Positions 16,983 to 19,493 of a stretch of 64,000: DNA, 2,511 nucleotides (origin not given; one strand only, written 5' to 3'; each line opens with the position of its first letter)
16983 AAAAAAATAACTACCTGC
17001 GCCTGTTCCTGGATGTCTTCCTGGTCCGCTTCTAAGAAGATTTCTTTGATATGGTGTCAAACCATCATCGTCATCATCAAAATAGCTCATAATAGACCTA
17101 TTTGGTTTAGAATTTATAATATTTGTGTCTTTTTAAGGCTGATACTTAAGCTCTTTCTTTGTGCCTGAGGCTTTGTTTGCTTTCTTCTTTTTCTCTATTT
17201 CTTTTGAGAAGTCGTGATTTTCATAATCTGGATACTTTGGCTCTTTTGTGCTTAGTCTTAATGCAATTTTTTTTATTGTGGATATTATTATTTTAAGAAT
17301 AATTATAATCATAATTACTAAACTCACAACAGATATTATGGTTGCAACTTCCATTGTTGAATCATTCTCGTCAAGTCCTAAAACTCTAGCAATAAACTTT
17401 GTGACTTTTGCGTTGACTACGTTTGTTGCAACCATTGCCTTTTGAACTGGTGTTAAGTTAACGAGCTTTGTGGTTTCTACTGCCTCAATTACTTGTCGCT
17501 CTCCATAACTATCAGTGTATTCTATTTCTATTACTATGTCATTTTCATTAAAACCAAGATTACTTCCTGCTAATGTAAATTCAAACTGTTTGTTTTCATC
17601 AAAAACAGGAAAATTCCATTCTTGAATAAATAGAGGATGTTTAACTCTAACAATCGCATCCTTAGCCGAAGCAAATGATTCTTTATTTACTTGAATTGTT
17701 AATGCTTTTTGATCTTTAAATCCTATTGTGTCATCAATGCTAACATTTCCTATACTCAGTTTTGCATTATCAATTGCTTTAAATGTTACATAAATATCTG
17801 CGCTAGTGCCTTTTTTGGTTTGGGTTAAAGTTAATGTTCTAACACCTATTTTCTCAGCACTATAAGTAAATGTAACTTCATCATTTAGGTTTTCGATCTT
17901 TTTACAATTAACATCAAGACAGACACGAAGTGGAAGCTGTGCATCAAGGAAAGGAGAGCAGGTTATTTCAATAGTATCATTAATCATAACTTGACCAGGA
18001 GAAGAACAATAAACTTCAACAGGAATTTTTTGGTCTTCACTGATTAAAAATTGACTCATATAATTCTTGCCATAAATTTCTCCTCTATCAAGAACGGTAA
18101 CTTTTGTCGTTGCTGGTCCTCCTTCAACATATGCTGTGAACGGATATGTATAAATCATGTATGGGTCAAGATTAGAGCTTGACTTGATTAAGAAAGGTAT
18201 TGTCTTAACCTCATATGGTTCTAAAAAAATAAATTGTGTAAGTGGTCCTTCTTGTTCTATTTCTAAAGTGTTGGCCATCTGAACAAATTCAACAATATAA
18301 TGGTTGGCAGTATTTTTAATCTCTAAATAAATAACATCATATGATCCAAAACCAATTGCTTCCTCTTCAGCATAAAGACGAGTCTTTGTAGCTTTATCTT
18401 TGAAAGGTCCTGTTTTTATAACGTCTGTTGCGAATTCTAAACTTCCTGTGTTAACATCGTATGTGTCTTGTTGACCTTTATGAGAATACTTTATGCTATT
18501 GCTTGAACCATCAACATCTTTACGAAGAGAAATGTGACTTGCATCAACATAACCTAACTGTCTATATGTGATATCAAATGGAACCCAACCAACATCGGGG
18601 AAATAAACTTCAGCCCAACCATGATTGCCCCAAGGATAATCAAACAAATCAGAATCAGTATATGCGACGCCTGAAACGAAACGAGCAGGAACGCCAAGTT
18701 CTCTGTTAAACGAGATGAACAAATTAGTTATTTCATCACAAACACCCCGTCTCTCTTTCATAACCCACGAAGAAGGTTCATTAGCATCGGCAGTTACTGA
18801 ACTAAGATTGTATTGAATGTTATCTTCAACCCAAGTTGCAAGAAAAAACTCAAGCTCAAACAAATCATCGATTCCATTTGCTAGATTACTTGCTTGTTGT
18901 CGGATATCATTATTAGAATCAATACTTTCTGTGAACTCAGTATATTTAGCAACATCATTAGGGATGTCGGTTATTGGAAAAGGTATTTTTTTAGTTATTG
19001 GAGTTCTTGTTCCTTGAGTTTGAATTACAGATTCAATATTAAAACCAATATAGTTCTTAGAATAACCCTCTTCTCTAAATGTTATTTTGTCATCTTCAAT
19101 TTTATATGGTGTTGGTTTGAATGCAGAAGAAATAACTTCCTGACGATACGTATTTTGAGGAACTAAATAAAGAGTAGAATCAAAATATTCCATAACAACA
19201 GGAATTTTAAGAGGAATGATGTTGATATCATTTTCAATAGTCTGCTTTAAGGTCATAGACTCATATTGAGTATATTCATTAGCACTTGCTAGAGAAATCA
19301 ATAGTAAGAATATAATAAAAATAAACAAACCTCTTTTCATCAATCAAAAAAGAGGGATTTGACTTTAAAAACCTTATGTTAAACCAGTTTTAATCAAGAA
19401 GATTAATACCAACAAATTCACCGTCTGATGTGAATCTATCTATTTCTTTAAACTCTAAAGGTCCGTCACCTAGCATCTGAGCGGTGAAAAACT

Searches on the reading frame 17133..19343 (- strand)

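Call 83: search_protein_families(library=pfam, proteins=[window:17133-19343:-], max_evalue=0.01)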
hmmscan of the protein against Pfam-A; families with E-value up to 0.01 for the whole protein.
window:17133-19343:- (736 aa): 2 families
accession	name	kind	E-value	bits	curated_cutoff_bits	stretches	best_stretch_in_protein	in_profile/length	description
PF01841.26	Transglut_core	-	2.1e-22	79.9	23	1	152-257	5-107/108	Transglutaminase-like superfamily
PF16944.10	KCH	-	0.0045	17.2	27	1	614-699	151-232/251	Fungal potassium channel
